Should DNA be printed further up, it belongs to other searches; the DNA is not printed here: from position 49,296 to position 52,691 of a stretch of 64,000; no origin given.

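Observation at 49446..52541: Isolated ~1000-aa Upf1/DNA2-type helicase fused to a Vsr/DUF2726-like nuclease, with an unassigned ~360-aa N-terminal module: candidate single-gene defence or novel repair factor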

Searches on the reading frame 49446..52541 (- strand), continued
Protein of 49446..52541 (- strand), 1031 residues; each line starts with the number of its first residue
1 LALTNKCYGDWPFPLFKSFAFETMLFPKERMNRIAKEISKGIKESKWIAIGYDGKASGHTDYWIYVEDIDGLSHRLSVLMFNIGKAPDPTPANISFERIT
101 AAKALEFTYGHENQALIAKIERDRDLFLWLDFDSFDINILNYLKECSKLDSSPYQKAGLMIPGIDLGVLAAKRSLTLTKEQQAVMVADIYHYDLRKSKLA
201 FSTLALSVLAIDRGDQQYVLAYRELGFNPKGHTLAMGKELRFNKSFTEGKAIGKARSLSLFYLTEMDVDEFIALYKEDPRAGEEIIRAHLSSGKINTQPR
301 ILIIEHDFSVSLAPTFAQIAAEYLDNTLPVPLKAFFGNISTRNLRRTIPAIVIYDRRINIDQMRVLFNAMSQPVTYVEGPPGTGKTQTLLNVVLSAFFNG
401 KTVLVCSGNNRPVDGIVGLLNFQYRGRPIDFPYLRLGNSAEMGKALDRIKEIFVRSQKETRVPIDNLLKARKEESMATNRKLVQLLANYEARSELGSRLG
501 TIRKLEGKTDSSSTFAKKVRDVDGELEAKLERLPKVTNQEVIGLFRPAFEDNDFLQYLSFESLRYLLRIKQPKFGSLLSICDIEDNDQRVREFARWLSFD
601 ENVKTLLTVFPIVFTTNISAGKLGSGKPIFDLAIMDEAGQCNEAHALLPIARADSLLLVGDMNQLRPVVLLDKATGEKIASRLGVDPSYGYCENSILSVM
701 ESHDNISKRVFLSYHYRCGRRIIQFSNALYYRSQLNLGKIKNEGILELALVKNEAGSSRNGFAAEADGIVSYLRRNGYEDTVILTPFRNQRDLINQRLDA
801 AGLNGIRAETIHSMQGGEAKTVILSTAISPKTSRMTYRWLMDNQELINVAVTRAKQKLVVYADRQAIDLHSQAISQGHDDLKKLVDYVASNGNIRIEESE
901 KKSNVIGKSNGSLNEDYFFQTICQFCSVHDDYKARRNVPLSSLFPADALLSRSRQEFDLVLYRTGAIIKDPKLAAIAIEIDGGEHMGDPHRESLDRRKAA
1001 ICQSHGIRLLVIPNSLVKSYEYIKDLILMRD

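Call 65: search_dna_similar(query=P0001, collection=phages, mode=protein, max_evalue=0.00001, max_rows=15)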
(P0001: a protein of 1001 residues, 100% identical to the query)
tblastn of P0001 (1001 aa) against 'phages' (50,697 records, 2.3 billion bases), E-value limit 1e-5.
Records with a match: 7; places in all: 7; records where one place covers at least 80% of the query: 0.
Best place of each record, by identity: <60% 7.
By first word of the organism name: Bacteriophage 3; Staphylococcus 2; Klebsiella 1; Salmonella 1.
By host as written in the record: - 3; Staphylococcus aureus 2; Klebsiella pneumoniae 1; Salmonella enterica subsp. enterica serovar Kentucky 1.
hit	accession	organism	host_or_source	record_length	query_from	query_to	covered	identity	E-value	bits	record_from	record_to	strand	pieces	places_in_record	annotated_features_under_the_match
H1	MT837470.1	Bacteriophage sp.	human fecal samples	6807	347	833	49%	24.0%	4e-16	90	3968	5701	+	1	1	record has no annotation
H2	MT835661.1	Bacteriophage sp.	human fecal samples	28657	569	828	26%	28.5%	2e-17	94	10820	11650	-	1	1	record has no annotation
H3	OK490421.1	Klebsiella phage Kp4866-6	Klebsiella pneumoniae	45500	575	830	26%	27.9%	4e-11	74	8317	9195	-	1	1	record has no annotation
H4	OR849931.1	Staphylococcus phage SA 1298 Kay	Staphylococcus aureus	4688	579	839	26%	25.6%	2e-10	71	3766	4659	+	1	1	record has no annotation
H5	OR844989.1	Staphylococcus phage SA 1306 Kay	Staphylococcus aureus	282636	579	839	26%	25.6%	3e-10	71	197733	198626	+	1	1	record has no annotation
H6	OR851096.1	Salmonella phage S.Kent 1-2-1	Salmonella enterica subsp. enterica ...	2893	601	847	25%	25.3%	1e-11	75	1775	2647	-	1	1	record has no annotation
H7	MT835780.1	Bacteriophage sp.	human fecal samples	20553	309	386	8%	37.2%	2e-6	59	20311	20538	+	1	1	record has no annotation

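Call 66: search_dna_similar(query=P0001, collection=plasmids, mode=protein, max_evalue=0.00001, max_rows=15)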
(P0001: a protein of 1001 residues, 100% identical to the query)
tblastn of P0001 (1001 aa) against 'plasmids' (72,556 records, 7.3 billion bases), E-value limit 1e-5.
Records with a match: 768; places in all: 773; records where one place covers at least 80% of the query: 0.
Best place of each record, by identity: <60% 768.
By first word of the organism name: Klebsiella 498; Ralstonia 43; Agrobacterium 26; Raoultella 22; Nostoc 14; Acetobacter 11; Rhizobium 10; Bacillus 10; Escherichia 7; Pseudomonas 7; and 75 more.
By predicted mobility (MOB-suite, as given by PLSDB): conjugative 506; non-mobilizable 181; mobilizable 81.
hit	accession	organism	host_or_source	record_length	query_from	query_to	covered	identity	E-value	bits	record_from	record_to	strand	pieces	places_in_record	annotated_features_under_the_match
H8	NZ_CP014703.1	Ralstonia solanacearum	Solanum tuberosum,cell culture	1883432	294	980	69%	24.0%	2e-27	128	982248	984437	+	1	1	none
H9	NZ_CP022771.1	Ralstonia solanacearum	Solanum tuberosum,single cell,Potato ...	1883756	294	980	69%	24.0%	2e-27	128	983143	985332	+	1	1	none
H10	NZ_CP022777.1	Ralstonia solanacearum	Solanum tuberosum,single cell,Potato ...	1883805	294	980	69%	24.0%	2e-27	128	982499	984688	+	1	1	none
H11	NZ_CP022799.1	Ralstonia solanacearum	Solanum tuberosum,single cell,Potato ...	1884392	294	980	69%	24.0%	2e-27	128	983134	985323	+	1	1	none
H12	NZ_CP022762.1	Ralstonia solanacearum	Solanum tuberosum,single cell,Potato ...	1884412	294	980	69%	24.0%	2e-27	128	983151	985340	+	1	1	none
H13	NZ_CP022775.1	Ralstonia solanacearum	Solanum tuberosum,single cell,Potato ...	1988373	294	980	69%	23.9%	2e-26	125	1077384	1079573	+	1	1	none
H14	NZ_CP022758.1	Ralstonia solanacearum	Solanum tuberosum,single cell,Potato ...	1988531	294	980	69%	23.9%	2e-26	125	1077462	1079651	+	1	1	none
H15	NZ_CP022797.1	Ralstonia solanacearum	Solanum tuberosum,single cell,Potato ...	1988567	294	980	69%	23.9%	2e-26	125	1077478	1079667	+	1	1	none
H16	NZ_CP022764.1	Ralstonia solanacearum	Solanum tuberosum,single cell,Potato ...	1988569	294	980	69%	23.9%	2e-26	125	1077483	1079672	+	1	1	none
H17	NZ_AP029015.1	Ralstonia pseudosolanacearum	-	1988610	294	980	69%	23.9%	2e-26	125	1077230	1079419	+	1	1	none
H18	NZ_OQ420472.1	Escherichia coli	-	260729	298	980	56%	26.7%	6e-15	154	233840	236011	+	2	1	AAA domain-containing protein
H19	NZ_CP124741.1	Escherichia coli O157:H7 str. EDL933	Homo sapiens,feces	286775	315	980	55%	26.8%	1e-14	149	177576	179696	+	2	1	AAA domain-containing protein | hypothetical protein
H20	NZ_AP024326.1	Caballeronia sp. NK8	-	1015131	294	864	57%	23.8%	1e-20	106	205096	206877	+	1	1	record has no annotation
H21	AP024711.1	Leptolinea sp. HRD-7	-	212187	278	833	44%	29.1%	5e-23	183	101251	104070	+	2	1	hypothetical protein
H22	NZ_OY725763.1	Parabacteroides distasonis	-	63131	300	873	42%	30.0%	5e-18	159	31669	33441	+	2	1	AAA domain-containing protein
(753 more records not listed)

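Call 67: get_annotated_region(hit=H19, flank=6000)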
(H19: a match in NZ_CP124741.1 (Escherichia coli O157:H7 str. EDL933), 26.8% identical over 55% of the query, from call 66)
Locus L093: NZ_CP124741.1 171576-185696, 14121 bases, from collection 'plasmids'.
description: Escherichia coli O157:H7 str. EDL933 plasmid unnamed2, complete sequence
organism: Escherichia coli O157:H7 str. EDL933 (NCBI taxid 155864)
taxonomy: Bacteria; Pseudomonadota; Gammaproteobacteria; Enterobacterales; Enterobacteriaceae; Escherichia; Escherichia coli; Escherichia coli O157:H7 str. EDL933
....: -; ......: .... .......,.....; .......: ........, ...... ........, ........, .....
typing (MOB-suite, as given by PLSDB): non-mobilizable
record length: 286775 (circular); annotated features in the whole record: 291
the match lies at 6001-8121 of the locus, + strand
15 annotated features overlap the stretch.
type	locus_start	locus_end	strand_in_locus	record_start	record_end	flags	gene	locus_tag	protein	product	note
CDS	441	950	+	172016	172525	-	-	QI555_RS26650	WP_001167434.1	hypothetical protein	-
CDS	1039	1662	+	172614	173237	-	-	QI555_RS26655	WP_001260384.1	hypothetical protein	-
CDS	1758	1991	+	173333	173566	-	-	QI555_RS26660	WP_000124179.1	hypothetical protein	-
CDS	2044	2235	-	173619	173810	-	-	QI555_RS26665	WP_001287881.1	DUF4222 domain-containing protein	-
CDS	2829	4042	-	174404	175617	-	-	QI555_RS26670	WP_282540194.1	IS3 family transposase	-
CDS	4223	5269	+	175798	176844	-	-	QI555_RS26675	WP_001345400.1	ShlB/FhaC/HecB family hemolysin secretion/activation protein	-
CDS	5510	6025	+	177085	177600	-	-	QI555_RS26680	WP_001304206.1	hypothetical protein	-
CDS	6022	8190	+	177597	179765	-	-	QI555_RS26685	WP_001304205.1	AAA domain-containing protein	-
CDS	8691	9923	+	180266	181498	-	-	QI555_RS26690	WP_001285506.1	phosphoadenosine phosphosulfate reductase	-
CDS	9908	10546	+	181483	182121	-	-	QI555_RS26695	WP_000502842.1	ParB N-terminal domain-containing protein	-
CDS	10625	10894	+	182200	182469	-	-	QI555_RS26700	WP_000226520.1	PerC family transcriptional regulator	-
CDS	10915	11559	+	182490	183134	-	-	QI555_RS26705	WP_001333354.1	hypothetical protein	-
CDS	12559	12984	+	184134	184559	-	-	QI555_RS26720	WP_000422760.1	transposase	GO:0006313 - DNA transposition [Evidence IEA]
CDS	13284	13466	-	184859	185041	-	-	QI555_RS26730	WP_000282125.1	hypothetical protein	-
CDS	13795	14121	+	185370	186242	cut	-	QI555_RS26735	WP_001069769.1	GTPase family protein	-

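Call 68: get_annotated_region(hit=H22, flank=6000)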
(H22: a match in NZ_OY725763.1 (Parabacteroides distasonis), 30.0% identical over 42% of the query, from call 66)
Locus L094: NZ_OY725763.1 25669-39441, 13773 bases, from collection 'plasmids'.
description: Parabacteroides distasonis strain Parabacteroides distasonis TSDC17.2-1.1 plasmid 18, complete sequence
organism: Parabacteroides distasonis (NCBI taxid 823)
taxonomy: Bacteria; Bacteroidota; Bacteroidia; Bacteroidales; Tannerellaceae; Parabacteroides; Parabacteroides distasonis
host: -; source: -; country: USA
typing (MOB-suite, as given by PLSDB): non-mobilizable
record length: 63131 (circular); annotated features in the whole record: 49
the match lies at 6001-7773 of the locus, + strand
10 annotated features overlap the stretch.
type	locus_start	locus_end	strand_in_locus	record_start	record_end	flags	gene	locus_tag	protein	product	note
CDS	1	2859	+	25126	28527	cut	-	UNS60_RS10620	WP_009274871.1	N-6 DNA methylase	GO:0006304 - DNA modification [Evidence IEA]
CDS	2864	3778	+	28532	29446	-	-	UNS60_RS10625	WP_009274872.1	hypothetical protein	-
CDS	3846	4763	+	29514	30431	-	-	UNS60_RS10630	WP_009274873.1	toll/interleukin-1 receptor domain-containing protein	GO:0007165 - signal transduction [Evidence IEA]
CDS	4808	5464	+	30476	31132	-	-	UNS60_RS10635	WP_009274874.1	hypothetical protein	-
CDS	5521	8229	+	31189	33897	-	-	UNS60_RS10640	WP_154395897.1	AAA domain-containing protein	-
CDS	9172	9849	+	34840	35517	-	-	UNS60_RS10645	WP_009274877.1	FadR/GntR family transcriptional regulator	-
CDS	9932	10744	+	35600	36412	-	-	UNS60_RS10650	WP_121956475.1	cache domain-containing protein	-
CDS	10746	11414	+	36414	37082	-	-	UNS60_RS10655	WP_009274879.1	DNA-3-methyladenine glycosylase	-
CDS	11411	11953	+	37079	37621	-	-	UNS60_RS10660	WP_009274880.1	methylated-DNA--[protein]-cysteine S-methyltransferase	GO:0006281 - DNA repair [Evidence IEA]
CDS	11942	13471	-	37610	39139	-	-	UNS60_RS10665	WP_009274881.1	hypothetical protein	-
